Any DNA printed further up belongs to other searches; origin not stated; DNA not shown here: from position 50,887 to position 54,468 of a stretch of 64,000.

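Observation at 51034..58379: Translationally coupled PglX/type-IIG-like methyltransferase plus HKD-nuclease/SNF2-helicase fusion: a two-gene defence candidate that fits no canonical system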

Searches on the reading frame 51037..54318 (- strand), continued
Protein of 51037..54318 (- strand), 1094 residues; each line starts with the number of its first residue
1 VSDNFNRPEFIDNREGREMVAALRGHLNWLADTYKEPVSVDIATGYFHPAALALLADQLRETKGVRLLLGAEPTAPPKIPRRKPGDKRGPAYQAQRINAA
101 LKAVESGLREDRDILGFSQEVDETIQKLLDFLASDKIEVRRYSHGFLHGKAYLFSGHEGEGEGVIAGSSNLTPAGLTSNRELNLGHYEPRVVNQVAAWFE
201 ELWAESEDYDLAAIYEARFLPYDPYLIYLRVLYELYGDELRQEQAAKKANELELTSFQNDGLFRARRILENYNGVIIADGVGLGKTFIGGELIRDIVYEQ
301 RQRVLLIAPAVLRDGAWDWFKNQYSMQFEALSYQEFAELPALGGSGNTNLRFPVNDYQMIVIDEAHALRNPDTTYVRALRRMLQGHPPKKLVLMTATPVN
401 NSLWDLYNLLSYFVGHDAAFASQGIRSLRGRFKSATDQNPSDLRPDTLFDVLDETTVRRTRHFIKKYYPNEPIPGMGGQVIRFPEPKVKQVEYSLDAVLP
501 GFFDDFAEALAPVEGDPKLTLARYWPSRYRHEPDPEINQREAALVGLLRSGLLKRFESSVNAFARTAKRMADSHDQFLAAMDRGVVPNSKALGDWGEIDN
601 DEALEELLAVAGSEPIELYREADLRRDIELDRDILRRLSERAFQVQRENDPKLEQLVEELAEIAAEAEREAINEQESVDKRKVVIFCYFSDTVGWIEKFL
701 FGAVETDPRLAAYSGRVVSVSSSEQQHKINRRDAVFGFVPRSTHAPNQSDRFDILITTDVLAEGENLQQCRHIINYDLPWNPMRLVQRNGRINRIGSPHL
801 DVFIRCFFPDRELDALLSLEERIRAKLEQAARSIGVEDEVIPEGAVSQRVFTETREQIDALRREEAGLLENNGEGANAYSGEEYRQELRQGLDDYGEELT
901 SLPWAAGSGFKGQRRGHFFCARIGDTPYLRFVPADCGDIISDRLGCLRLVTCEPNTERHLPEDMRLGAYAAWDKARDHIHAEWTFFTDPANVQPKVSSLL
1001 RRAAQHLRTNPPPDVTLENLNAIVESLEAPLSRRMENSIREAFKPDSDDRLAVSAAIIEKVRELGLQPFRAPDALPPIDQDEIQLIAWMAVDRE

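Call 31: search_solved_structures(query=A1, max_evalue=0.000001)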
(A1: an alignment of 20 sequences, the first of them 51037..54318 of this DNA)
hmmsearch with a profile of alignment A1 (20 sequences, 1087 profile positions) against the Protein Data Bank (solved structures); distinct sequences matched with E-value up to 0.000001: 34.
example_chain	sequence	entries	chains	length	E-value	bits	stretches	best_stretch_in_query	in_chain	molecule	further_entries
8so8_A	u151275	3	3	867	2.3e-15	58.7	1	734-799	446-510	RNA polymerase-associated protein RapA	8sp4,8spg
6bog_A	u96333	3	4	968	3.3e-15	58.3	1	734-798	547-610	RNA polymerase-associated protein RapA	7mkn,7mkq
7m8e_F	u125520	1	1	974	3.3e-15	58.2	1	734-798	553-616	RNA polymerase-associated protein RapA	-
4s20_K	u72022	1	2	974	3.4e-15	58.2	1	734-798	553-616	RNA polymerase-associated protein RapA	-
8t0l_F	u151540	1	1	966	4.3e-14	54.6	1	734-798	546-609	RNA polymerase-associated protein RapA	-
1z63_A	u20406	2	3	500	1.2e-11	46.5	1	245-403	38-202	Helicase of the snf2/rad54 family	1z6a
8qy7_A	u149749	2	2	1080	8.1e-10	40.4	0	746-815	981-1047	DEAD/DEAH box helicase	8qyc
6pwf_K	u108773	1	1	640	1.2e-09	39.9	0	741-826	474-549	chromatin remodeling factor ISWI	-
5jxr_A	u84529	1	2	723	1.6e-09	39.4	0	741-822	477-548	Chromatin-remodeling complex ATPase-like protein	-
6iro_L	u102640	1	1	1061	6.8e-09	37.4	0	265-451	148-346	ISWI chromatin-remodeling complex ATPase ISW1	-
6jyl_K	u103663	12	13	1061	6.8e-09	37.3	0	265-451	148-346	ISWI chromatin-remodeling complex ATPase ISW1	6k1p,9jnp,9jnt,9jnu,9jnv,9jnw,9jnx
7x3t_V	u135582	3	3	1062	6.8e-09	37.3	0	265-451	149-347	ISWI chromatin-remodeling complex ATPase ISW1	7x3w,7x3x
9lj2_K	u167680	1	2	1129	8e-09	37.1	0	266-451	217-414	ISWI chromatin-remodeling complex ATPase ISW1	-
5hzr_A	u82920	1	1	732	3.4e-08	35.1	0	228-432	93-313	SNF2-family ATP dependent chromatin remodeling factor like protein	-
9el5_A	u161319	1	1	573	4e-08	34.8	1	639-786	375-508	Fanconi anemia group M protein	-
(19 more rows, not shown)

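Call 52: search_dna_similar(query=window:51037-54318:-, collection=plasmids, mode=protein, max_rows=25)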
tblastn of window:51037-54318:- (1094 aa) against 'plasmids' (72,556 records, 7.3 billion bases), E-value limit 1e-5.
Records with a match: 569; places in all: 611; records where one place covers at least 80% of the query: 13.
Best place of each record, by identity: <60% 569.
By first word of the organism name: Rhodococcus 29; Thermus 28; Bacillus 25; Deinococcus 21; Listeria 20; Nostoc 19; Enterococcus 19; Acinetobacter 19; Escherichia 16; Salmonella 15; and 161 more.
By predicted mobility (MOB-suite, as given by PLSDB): non-mobilizable 347; mobilizable 119; conjugative 103.
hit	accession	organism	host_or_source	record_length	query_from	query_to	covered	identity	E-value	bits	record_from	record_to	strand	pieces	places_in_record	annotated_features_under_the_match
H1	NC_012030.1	Halorubrum lacusprofundi ATCC 49239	-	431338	7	1094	99%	48.8%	0e+0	981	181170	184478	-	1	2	helicase-related protein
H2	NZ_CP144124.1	Halalkalicoccus sp. CGA53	cell culture,sediment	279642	6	1091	99%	48.4%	0e+0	957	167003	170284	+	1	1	helicase-related protein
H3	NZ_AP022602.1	Mycobacterium gallinarum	-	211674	1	1091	100%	47.5%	0e+0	780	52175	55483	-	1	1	helicase-related protein | hypothetical protein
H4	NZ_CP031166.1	Euzebya pacifica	-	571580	6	1091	99%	45.6%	0e+0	850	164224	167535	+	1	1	helicase-related protein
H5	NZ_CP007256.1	Rhodococcus erythropolis R138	Hydroponic pots with potatoes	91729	10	1091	99%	44.1%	0e+0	751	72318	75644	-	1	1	helicase-related protein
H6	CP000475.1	Paenarthrobacter aurescens TC1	-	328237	40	1091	96%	38.9%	2e-175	578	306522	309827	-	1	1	helicase, SNF2 family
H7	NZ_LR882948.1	Planktothrix agardhii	-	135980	8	1046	95%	26.7%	2e-85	312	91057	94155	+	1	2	SNF2-related protein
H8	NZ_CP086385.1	Deinococcus radiophilus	Harpadon nehereus,cell culture,2 Mrad ...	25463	8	958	77%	32.6%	8e-64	362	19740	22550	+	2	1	helicase-related protein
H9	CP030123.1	Brasilonema octagenarum UFV-E1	Eucalyptus grandis,mixed culture,leaves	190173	8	1012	92%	27.2%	1e-84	310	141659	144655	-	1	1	helicase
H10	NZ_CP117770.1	Nostoc sp. UHCC 0926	whole organism,lichen surface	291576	8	1054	87%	28.7%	2e-59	340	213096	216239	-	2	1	helicase-related protein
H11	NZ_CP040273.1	Nostoc sp. C052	Blasia pusilla,pure culture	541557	8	1011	92%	26.4%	4e-81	299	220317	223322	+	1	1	helicase-related protein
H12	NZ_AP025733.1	Nostoc cf. commune SO-36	-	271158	8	1011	82%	28.0%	6e-58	328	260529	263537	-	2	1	helicase-related protein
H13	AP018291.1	Calothrix sp. NIES-4105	-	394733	8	855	70%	30.7%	6e-59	336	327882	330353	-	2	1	putative helicase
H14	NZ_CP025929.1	Microcystis aeruginosa NIES-2481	cell culture,freshwater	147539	8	853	71%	29.6%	3e-59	327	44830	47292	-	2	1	helicase-related protein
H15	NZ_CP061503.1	Weissella cibaria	whole organism,traditional Thai ...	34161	27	903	80%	25.7%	2e-54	216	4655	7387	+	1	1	helicase-related protein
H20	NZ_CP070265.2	Lactococcus lactis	Whole organism,Dairy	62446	28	827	73%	27.4%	5e-57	224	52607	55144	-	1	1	helicase-related protein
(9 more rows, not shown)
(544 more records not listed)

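Call 53: get_annotated_region(hit=H1, flank=9000)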
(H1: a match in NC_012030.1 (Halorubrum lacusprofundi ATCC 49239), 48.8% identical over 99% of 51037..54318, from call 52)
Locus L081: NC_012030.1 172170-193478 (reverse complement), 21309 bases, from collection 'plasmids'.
description: Halorubrum lacusprofundi ATCC 49239 plasmid pHLAC01, complete sequence
organism: Halorubrum lacusprofundi ATCC 49239 (NCBI taxid 416348)
taxonomy: Archaea; Euryarchaeota; Halobacteria; Halobacteriales; Haloferacaceae; Halorubrum; Halorubrum lacusprofundi; Halorubrum lacusprofundi ATCC 49239
host: -; source: -; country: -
typing (MOB-suite, as given by PLSDB): non-mobilizable; mating-pair formation MPF_unknown
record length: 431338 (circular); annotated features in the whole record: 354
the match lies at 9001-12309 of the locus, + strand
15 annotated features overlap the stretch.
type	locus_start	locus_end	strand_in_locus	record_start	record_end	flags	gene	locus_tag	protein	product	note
CDS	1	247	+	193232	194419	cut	arsB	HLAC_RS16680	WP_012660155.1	ACR3 family arsenite efflux transporter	GO:0046685 - response to arsenic-containing substance [Evidence IEA]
CDS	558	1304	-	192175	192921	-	-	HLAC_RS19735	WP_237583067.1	Fic family protein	-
CDS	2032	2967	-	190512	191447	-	-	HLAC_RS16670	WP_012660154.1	transposase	GO:0006313 - DNA transposition [Evidence IEA]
CDS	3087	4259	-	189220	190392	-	-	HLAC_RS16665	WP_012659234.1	ISH3-like element ISHla8 family transposase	GO:0006313 - DNA transposition [Evidence IEA]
CDS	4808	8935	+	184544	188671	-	-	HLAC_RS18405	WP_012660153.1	hypothetical protein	-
CDS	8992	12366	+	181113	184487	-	-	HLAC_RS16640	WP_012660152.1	helicase-related protein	-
CDS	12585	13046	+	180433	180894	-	-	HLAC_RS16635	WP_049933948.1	hypothetical protein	-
CDS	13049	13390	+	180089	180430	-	-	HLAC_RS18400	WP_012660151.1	hypothetical protein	-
CDS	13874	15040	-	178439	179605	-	-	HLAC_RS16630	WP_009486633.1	ISH3-like element ISHla1 family transposase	GO:0006313 - DNA transposition [Evidence IEA]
CDS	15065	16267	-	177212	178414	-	-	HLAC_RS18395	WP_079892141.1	hypothetical protein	-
CDS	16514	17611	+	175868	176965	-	-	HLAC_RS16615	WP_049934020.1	hypothetical protein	-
CDS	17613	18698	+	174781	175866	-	-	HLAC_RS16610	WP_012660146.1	hypothetical protein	-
CDS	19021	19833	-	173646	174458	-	-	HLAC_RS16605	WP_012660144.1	hypothetical protein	-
CDS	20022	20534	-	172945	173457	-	-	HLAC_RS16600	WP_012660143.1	hypothetical protein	-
CDS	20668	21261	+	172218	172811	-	-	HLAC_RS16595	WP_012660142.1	hypothetical protein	-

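Call 54: get_annotated_region(hit=H5, flank=9000)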
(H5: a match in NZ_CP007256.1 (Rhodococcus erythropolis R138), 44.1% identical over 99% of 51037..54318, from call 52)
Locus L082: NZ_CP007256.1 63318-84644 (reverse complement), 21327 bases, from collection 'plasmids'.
description: Rhodococcus erythropolis R138 plasmid pCRE138, complete sequence
organism: Rhodococcus erythropolis R138 (NCBI taxid 1289591)
taxonomy: Bacteria; Actinomycetota; Actinomycetes; Mycobacteriales; Nocardiaceae; Rhodococcus; Rhodococcus erythropolis; Rhodococcus erythropolis R138
host: -; source: Hydroponic pots with potatoes; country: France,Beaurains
typing (MOB-suite, as given by PLSDB): mobilizable; replicon rep_cluster_1311; relaxase MOBP
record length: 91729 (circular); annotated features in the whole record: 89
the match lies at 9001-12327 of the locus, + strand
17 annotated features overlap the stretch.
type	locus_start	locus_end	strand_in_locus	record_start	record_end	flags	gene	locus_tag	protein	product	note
CDS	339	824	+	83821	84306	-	-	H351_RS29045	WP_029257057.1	hypothetical protein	-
CDS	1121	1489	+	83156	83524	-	-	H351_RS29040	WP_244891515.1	hypothetical protein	-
CDS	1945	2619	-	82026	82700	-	-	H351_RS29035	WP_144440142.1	hypothetical protein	-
CDS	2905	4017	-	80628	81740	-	-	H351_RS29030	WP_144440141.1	DUF3320 domain-containing protein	-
CDS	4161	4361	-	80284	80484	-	-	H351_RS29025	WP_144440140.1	hypothetical protein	-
CDS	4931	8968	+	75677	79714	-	-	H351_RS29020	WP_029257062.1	hypothetical protein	-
CDS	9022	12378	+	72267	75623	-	-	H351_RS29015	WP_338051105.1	helicase-related protein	-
CDS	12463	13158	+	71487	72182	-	-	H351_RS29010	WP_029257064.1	TetR/AcrR family transcriptional regulator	GO:0006355 - regulation of DNA-templated transcription [Evidence IEA]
CDS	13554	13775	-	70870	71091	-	-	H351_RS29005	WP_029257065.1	hypothetical protein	-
CDS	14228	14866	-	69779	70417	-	-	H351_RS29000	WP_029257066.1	hypothetical protein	-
CDS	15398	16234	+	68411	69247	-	-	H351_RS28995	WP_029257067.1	PASTA domain-containing protein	-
CDS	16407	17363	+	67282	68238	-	-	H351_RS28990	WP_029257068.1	recombinase family protein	GO:0006310 - DNA recombination [Evidence IEA]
CDS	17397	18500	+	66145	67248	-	-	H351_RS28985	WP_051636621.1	GIY-YIG nuclease family protein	-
CDS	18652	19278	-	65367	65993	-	-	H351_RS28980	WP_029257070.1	hypothetical protein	-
CDS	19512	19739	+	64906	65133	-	-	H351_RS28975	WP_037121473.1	hypothetical protein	-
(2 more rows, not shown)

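Call 63: get_annotated_region(hit=H20, flank=7000)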
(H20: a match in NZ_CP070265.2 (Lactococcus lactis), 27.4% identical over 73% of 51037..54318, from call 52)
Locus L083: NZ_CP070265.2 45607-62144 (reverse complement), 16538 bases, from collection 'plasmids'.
description: Lactococcus lactis subsp. lactis strain UL021 plasmid pUL021B, complete sequence
organism: Lactococcus lactis (NCBI taxid 1360)
taxonomy: Bacteria; Bacillota; Bacilli; Lactobacillales; Streptococcaceae; Lactococcus; Lactococcus lactis
host: -; source: Whole organism,Dairy; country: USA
typing (MOB-suite, as given by PLSDB): conjugative; replicon rep_cluster_633; relaxase MOB_Unknown; mating-pair formation MPF_T
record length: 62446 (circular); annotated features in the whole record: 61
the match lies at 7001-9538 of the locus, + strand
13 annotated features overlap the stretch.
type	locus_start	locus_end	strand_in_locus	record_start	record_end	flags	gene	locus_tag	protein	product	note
CDS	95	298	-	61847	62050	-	-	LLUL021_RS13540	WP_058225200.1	hypothetical protein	-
CDS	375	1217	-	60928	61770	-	-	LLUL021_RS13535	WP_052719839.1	ParA family protein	-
CDS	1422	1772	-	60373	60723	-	-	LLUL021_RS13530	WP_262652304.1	hypothetical protein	-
CDS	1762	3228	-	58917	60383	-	-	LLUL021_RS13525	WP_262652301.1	Y-family DNA polymerase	-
CDS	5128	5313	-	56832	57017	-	-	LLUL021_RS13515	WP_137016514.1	hypothetical protein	-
CDS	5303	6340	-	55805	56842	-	-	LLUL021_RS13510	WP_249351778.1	hypothetical protein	-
CDS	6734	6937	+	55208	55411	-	-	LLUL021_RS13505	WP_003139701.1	helix-turn-helix transcriptional regulator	-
CDS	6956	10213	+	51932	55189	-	-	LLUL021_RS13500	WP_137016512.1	helicase-related protein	-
CDS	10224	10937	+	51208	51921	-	-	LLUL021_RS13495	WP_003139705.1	DUF4391 domain-containing protein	-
CDS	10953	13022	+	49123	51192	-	-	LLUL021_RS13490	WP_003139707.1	site-specific DNA-methyltransferase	-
CDS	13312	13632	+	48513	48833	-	-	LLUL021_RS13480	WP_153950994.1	hypothetical protein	-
CDS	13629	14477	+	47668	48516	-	-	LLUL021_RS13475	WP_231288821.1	DNA methyltransferase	-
CDS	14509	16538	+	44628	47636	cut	-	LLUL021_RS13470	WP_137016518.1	DEAD/DEAH box helicase family protein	-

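Call 69: search_protein_families(library=pfam, proteins=[L005:8164-9933:+, L029:8282-9493:+, L045:9501-9995:+, L066:8398-10014:+, L050:9380-9967:+, L002:9267-10010:+, L011:7099-8631:+], max_evalue=0.05)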
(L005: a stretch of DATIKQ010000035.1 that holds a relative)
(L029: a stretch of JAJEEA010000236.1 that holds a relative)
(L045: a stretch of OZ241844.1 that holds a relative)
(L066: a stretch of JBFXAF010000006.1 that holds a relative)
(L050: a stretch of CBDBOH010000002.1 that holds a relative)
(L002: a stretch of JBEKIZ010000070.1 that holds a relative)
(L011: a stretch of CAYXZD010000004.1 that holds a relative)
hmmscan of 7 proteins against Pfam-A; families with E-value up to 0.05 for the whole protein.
L005:8164-9933:+ (589 aa): 3 families
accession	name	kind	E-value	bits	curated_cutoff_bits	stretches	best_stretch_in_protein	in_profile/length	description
PF13749.12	HATPase_c_4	-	1.6e-21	76.5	26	1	343-430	2-89/89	Putative ATP-dependent DNA helicase recG C-terminal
PF04326.19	SLFN_AlbA_2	-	1.7e-15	58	25.3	1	47-167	1-114/118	Schlafen, AlbA_2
PF22168.2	DIP2311-like_C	-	0.00017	22.3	27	0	468-510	21-62/63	Transcriptional regulator DIP2311-like, C-terminal domain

L029:8282-9493:+ (403 aa): 2 families
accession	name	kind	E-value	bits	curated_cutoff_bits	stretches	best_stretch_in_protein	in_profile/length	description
PF06114.19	Peptidase_M78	-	5.8e-17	62.1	22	1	186-317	1-122/123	IrrE N-terminal-like domain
PF20573.4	DUF6782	-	0.011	15.5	27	1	211-248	65-102/241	Putative metallopeptidase family (DUF6782)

L045:9501-9995:+ (164 aa): 1 family
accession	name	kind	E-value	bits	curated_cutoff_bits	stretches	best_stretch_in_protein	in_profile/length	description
PF14367.12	DUF4411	-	4.2e-51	173.3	23.5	1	3-158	1-159/159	Domain of unknown function (DUF4411)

L066:8398-10014:+ (538 aa): 2 families
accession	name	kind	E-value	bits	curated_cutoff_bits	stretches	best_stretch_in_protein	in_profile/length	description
PF13395.12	HNH_4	-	0.00082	19.7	22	1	35-74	11-49/54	HNH endonuclease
PF01844.29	HNH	-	0.0027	18.3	21.4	1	29-64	4-35/47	HNH endonuclease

L050:9380-9967:+ (195 aa): 1 family
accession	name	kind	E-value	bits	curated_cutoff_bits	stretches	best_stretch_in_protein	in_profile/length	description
PF05685.18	Uma2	-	1.6e-33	116.1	27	1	22-189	2-171/172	Putative restriction endonuclease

L002:9267-10010:+ (247 aa): 1 family
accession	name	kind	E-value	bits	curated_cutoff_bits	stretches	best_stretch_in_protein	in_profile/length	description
PF00072.30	Response_reg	-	4.3e-06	27.3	30.2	1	160-211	56-106/111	Response regulator receiver domain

L011:7099-8631:+ (510 aa): 3 families
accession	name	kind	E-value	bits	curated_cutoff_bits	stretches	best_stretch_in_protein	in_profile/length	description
PF21247.3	Fic-like_C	-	1.1e-24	86.5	27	1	438-496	5-64/64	Filamentation induced by cAMP protein Fic-like, C-terminal domain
PF13749.12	HATPase_c_4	-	9.1e-24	83.7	26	1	321-400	1-83/89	Putative ATP-dependent DNA helicase recG C-terminal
PF04326.19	SLFN_AlbA_2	-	8.5e-19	68.7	25.3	1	50-153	1-117/118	Schlafen, AlbA_2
